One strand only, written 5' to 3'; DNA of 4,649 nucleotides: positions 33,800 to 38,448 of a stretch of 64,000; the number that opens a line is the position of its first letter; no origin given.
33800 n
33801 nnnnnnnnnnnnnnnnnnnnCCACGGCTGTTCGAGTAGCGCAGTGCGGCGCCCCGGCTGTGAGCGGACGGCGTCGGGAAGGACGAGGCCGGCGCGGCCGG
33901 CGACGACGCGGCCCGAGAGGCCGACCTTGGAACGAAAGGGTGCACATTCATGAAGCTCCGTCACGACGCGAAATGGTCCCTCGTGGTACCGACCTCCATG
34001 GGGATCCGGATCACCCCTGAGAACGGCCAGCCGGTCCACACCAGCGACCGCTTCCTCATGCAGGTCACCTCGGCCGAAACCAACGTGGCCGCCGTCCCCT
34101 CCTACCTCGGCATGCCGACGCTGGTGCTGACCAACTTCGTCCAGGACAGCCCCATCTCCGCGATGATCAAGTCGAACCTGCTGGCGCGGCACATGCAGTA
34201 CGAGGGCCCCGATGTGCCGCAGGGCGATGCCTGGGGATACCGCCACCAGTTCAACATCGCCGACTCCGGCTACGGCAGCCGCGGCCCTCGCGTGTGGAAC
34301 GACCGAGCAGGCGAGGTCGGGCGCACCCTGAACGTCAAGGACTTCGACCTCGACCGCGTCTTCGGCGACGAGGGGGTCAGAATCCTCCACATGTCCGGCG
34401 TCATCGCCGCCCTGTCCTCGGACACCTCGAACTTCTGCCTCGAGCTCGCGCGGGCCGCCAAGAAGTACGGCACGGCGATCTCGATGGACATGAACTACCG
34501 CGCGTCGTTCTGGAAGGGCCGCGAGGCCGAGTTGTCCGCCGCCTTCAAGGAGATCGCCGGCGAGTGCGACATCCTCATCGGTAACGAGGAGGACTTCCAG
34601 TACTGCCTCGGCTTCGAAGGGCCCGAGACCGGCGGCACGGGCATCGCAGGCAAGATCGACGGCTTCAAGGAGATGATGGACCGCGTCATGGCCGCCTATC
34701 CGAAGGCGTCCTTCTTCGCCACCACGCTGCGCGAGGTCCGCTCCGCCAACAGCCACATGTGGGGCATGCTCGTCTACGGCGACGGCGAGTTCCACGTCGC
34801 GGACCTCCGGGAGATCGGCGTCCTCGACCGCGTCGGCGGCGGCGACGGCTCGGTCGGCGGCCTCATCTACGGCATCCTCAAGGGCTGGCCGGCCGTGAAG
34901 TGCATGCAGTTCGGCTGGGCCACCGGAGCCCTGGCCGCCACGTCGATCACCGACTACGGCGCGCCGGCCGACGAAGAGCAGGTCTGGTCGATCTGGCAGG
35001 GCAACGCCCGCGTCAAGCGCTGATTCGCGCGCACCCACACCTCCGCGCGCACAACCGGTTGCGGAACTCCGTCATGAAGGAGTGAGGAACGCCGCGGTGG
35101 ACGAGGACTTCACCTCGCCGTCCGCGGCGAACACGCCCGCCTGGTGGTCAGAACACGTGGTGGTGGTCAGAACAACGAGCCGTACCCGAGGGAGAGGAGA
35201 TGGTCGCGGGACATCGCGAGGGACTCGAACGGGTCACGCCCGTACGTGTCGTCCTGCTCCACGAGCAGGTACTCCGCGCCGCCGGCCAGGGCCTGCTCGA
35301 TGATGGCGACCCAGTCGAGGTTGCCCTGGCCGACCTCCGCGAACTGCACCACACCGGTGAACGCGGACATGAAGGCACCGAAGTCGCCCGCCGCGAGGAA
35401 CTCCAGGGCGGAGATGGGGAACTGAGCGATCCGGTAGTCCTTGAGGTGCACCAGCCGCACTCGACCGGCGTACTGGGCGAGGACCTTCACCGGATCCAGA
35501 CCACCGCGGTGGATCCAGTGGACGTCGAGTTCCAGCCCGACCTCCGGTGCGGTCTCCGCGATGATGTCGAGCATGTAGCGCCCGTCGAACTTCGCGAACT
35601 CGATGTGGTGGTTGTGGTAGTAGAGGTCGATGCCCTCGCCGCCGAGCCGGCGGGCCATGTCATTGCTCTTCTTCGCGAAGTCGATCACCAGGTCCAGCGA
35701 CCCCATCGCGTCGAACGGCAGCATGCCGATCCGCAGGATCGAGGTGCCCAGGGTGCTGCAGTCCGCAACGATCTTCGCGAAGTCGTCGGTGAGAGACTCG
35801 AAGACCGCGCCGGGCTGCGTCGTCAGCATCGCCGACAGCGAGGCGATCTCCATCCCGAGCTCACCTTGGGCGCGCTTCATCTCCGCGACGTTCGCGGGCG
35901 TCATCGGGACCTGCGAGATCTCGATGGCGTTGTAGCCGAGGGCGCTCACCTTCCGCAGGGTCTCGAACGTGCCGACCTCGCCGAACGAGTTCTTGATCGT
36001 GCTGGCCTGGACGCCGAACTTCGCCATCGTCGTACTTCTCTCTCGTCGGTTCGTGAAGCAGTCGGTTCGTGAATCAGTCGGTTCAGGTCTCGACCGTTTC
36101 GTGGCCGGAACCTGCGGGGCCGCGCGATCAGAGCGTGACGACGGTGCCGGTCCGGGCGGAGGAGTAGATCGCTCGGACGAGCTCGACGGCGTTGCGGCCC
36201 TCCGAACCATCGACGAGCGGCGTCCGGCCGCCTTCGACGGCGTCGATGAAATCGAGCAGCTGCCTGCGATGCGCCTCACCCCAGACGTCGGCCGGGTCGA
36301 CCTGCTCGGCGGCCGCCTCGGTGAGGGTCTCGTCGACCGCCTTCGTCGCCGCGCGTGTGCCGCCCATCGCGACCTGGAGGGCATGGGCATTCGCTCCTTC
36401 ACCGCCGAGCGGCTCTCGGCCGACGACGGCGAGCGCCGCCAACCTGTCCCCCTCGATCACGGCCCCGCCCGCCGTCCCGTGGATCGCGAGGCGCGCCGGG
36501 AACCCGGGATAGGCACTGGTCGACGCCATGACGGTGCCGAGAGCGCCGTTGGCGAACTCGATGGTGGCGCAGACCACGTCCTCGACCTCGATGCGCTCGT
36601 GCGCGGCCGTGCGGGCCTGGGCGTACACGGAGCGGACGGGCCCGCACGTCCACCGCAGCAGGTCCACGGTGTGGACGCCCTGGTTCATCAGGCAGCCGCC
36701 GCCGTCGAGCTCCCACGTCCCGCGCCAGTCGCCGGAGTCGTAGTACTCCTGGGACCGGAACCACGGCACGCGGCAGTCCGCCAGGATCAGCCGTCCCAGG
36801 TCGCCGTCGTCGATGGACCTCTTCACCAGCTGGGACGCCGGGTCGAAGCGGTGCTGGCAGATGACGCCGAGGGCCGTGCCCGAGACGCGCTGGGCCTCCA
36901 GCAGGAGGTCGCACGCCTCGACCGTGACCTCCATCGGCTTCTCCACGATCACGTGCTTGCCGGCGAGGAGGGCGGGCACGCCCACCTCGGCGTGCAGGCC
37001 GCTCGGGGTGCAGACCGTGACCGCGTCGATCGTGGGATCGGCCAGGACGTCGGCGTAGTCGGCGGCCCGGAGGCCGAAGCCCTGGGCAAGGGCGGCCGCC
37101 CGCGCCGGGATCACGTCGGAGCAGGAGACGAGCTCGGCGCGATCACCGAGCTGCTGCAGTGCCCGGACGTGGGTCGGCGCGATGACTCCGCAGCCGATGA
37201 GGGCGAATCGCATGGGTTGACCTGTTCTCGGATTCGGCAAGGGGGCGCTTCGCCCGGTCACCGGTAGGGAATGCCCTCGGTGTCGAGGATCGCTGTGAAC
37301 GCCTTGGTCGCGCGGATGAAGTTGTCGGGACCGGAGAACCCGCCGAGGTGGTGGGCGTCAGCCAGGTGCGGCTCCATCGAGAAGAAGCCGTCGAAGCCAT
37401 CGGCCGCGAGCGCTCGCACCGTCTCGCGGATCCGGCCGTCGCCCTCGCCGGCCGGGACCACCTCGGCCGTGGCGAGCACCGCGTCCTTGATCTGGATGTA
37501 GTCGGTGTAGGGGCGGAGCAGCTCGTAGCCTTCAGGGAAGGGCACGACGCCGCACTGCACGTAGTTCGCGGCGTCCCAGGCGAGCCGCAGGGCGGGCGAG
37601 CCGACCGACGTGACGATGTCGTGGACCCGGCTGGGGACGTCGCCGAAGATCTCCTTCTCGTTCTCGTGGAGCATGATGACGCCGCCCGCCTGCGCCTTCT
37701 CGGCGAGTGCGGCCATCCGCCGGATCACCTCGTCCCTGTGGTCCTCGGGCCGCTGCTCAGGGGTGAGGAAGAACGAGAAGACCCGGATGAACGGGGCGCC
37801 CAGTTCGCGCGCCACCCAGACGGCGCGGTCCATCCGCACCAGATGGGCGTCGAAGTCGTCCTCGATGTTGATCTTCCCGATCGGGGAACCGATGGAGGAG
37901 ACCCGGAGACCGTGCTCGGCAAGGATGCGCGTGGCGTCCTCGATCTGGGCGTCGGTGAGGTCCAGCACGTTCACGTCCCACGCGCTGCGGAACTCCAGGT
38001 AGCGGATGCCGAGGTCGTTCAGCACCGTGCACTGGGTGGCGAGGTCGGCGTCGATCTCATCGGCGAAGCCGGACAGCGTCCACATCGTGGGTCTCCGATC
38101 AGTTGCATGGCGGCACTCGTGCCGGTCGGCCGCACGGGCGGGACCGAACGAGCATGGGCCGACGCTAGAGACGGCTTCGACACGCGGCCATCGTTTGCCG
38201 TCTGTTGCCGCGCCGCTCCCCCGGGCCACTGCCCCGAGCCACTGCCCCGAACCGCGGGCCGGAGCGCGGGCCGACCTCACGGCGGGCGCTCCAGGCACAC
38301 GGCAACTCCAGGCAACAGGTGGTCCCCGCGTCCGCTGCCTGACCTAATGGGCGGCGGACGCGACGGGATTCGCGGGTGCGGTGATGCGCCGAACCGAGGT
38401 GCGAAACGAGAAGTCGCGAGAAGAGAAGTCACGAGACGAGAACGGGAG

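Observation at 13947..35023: Candidate alternative hexuronate route feeding the pentose phosphate pathway through a nickel-pincer (LarA-type) mannonate/gluconate 2-epimerase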

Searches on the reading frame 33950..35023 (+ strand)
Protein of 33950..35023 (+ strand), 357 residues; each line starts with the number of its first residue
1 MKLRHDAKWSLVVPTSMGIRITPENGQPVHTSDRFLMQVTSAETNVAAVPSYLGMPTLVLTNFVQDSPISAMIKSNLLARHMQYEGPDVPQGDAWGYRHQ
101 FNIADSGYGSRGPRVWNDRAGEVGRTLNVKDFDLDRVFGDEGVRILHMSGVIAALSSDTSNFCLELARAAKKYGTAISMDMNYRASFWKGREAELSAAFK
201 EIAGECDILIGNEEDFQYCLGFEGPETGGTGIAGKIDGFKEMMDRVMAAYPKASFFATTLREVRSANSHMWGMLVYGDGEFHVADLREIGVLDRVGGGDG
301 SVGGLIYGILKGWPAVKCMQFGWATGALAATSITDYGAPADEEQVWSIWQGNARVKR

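Call 6: search_protein_families(library=pfam, proteins=[window:33950-35023:+])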
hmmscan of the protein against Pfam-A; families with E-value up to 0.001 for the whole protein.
window:33950-35023:+ (357 aa): 1 family
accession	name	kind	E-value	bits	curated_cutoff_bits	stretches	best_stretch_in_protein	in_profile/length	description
PF00294.29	PfkB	-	5.5e-18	65.8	25.8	1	144-332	131-292/302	pfkB family carbohydrate kinase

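Call 7: search_protein_families(library=ncbifam, proteins=[window:33950-35023:+], max_evalue=0.00001)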
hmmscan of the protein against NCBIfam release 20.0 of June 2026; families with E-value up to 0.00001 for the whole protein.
window:33950-35023:+ (357 aa): 6 families
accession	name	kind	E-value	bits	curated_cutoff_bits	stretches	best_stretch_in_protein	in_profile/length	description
NF041633.1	trifunc_aldol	exception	3.6e-46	157.8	700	1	16-353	249-574/580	KHG/KDPG aldolase/sugar kinase fusion protein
NF041332.1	KDG_KDGal_kin_Halo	equivalog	6.9e-27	94.7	440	1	19-226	12-210/320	bifunctional 2-dehydro-3-deoxygluconokinase/2-dehydro-3-deoxygalactonokinase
TIGR04382.1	myo_inos_iolC_N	equivalog_domain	5.5e-20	71.8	300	1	126-333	114-293/309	5-dehydro-2-deoxygluconokinase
NF040938.1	KDG_KDGal_kin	equivalog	3.8e-10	39.4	400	0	119-226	105-204/305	bifunctional 2-dehydro-3-deoxygluconokinase/2-dehydro-3-deoxygalactonokinase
TIGR03168.1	1-PFK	subfamily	4.2e-07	29.2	216.4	1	272-333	224-285/305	hexose kinase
TIGR03828.1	pfkB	equivalog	8.8e-07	28.2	292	1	272-334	224-286/305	1-phosphofructokinase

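Call 42: search_solved_structures(query=window:33950-35023:+, max_evalue=1e-10)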
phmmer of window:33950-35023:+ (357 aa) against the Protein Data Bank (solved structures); distinct sequences matched with E-value up to 1e-10: 4.
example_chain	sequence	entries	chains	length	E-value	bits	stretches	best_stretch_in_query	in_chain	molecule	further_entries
2afb_A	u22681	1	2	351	4.1e-31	111.4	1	12-339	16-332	2-keto-3-deoxygluconate kinase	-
4gm6_A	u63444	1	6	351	2.6e-25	92.3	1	17-344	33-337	PfkB family carbohydrate kinase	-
3ktn_A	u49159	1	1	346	3.8e-21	78.6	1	103-332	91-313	Carbohydrate kinase, pfkB family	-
1v19_A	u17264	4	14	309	4.3e-15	58.7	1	27-220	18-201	2-KETO-3-DEOXYGLUCONATE KINASE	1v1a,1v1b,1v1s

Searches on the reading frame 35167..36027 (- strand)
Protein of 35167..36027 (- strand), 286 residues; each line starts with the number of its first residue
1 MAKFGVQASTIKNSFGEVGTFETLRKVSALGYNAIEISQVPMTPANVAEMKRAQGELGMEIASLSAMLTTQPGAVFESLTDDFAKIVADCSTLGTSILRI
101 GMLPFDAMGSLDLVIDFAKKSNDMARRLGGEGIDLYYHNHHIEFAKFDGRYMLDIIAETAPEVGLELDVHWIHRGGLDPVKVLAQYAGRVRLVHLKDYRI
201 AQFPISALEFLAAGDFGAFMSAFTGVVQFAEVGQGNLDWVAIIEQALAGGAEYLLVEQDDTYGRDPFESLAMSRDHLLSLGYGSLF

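Call 63: search_solved_structures(query=window:35167-36027:-, max_evalue=0.001)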
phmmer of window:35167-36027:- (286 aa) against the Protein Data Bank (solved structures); distinct sequences matched with E-value up to 0.001: 6.
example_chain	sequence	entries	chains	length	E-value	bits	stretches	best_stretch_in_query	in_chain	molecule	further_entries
8bvk_A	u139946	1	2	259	2.3e-18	69.7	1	75-198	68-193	Xylose isomerase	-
8tct_A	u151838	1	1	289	1e-13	54.4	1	82-199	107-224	Sugar phosphate isomerase/epimerase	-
8tcs_D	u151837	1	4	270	7.2e-13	51.6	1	117-199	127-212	Xylose isomerase-like TIM barrel domain-containing protein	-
8tcd_B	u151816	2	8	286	8.7e-13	51.4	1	117-199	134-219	Sugar phosphate isomerase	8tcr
3l23_A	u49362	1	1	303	1.8e-07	34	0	152-200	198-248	Sugar phosphate isomerase/epimerase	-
3obe_A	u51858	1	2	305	0.00024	23.7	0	149-199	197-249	Sugar phosphate isomerase/epimerase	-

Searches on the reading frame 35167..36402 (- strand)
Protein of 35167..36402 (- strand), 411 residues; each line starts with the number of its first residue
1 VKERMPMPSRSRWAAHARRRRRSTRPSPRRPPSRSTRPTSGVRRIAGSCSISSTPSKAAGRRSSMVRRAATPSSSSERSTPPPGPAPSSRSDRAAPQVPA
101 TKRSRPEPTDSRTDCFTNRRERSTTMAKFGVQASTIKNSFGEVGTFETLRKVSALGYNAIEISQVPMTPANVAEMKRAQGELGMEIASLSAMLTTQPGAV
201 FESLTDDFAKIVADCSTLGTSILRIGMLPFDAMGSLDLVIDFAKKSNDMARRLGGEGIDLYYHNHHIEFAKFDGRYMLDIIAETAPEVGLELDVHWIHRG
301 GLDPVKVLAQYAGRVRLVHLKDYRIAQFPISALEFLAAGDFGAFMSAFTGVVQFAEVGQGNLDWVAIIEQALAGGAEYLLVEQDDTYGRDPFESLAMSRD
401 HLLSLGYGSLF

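Call 20: search_protein_families(library=pfam, proteins=[window:35167-36402:-])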
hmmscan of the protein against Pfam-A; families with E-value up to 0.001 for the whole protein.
window:35167-36402:- (411 aa): 1 family
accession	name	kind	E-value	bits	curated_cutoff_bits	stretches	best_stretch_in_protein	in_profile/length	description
PF01261.30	AP_endonuc_2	-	2.5e-14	54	31.1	1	149-384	1-230/249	Xylose isomerase-like TIM barrel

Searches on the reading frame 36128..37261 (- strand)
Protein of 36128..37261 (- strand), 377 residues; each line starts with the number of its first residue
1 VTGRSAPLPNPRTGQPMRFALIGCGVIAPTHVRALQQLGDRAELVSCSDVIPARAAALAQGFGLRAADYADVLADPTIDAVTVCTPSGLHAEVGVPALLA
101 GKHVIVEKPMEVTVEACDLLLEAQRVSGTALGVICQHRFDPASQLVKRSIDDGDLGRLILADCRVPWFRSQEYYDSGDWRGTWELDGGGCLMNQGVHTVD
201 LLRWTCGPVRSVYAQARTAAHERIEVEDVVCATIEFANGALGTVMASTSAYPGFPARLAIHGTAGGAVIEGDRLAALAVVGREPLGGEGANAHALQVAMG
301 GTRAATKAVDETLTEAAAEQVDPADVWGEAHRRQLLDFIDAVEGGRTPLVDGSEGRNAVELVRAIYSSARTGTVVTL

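Call 20: search_protein_families(library=pfam, proteins=[window:36128-37261:-])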
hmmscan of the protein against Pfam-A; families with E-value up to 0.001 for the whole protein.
window:36128-37261:- (377 aa): 3 families
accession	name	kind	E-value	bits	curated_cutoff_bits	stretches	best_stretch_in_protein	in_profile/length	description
PF22725.1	GFO_IDH_MocA_C3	-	7.1e-34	116.9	27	1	144-267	2-123/124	GFO/IDH/MocA C-terminal domain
PF02894.22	GFO_IDH_MocA_C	-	1.1e-28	101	22.9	1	147-377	1-218/218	Oxidoreductase family, C-terminal alpha/beta domain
PF01408.29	GFO_IDH_MocA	-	1.6e-25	90.5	24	1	17-131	1-116/120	Oxidoreductase family, NAD-binding Rossmann fold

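Call 62: search_solved_structures(query=window:36128-37213:-, max_evalue=1e-10)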
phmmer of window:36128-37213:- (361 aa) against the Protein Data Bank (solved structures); distinct sequences matched with E-value up to 1e-10: 53.
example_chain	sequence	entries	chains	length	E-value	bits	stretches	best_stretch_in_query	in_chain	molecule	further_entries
3q2k_A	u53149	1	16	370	3.1e-58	201.2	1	1-250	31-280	oxidoreductase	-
3q2i_A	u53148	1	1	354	1.3e-56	195.8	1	1-360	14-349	dehydrogenase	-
8tdi_L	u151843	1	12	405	3.1e-36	128.8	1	51-359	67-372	P2B11 Glucuronide-3-dehydrogenase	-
7xr9_A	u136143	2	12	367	4.5e-29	105.2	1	2-358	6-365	DgpA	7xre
5ya8_A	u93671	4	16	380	1.2e-25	94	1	4-261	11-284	Scyllo-inositol dehydrogenase with L-glucose dehydrogenase activity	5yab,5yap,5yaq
9m3d_B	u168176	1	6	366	2.2e-25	93.1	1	1-190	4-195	DgpA1 from W974-1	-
6ktj_A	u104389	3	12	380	2.6e-25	92.9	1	4-261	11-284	Scyllo-inositol dehydrogenase with L-glucose dehydrogenase activity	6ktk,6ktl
3e18_A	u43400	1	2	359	3.8e-25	92.3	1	3-358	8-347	oxidoreductase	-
6a3f_A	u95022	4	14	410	2.5e-24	89.7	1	35-207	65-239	Putative dehydrogenase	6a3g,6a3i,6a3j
1evj_A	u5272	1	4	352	5.1e-24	88.6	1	51-233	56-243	GLUCOSE-FRUCTOSE OXIDOREDUCTASE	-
1ofg_A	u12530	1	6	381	6.1e-24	88.3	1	38-233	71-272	GLUCOSE-FRUCTOSE OXIDOREDUCTASE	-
1ryd_A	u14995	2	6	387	6.5e-24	88.3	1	38-233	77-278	glucose-fructose oxidoreductase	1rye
1h6a_A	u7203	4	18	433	9.1e-24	87.8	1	39-233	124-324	PRECURSOR FORM OF GLUCOSE-FRUCTOSE OXIDOREDUCTASE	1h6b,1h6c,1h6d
4hkt_A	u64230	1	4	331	1.2e-22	84.1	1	1-263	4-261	Inositol 2-dehydrogenase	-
3ezy_A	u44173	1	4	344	2e-22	83.4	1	1-270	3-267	Dehydrogenase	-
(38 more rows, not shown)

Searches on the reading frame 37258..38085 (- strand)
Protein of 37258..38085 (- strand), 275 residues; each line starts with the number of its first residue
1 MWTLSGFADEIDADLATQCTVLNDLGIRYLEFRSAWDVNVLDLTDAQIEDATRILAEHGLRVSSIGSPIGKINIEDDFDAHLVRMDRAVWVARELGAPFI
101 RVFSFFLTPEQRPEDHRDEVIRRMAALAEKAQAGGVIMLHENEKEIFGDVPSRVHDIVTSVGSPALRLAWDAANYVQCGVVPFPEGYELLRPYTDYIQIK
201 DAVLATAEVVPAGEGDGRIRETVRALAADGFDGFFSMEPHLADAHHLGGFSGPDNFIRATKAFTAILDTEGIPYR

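Call 59: search_solved_structures(query=window:37258-38085:-, max_evalue=0.00001)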
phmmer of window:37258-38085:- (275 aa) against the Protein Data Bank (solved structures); distinct sequences matched with E-value up to 0.00001: 2.
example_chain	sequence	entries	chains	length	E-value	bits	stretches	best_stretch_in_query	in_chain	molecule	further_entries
5tnv_A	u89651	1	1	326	6e-08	35.8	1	16-202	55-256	AP endonuclease, family protein 2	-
8z1i_A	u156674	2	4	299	4.3e-06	29.7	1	49-237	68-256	Art22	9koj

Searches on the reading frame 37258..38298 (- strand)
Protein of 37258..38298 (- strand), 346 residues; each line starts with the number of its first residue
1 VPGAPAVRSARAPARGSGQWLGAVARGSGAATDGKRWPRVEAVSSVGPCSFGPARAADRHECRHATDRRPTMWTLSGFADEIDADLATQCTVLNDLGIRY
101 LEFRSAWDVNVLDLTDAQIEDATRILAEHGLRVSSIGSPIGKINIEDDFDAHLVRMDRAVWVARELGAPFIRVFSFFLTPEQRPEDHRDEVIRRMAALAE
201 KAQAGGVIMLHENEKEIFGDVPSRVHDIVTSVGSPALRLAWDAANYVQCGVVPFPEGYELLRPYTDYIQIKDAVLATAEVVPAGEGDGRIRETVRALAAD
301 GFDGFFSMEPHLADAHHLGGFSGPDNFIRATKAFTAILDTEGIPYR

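Call 20: search_protein_families(library=pfam, proteins=[window:37258-38298:-])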
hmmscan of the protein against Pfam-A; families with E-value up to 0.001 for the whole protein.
window:37258-38298:- (346 aa): 1 family
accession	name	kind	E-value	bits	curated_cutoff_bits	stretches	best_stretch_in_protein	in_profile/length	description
PF01261.30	AP_endonuc_2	-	3.5e-26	92.9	31.1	1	93-311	4-230/249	Xylose isomerase-like TIM barrel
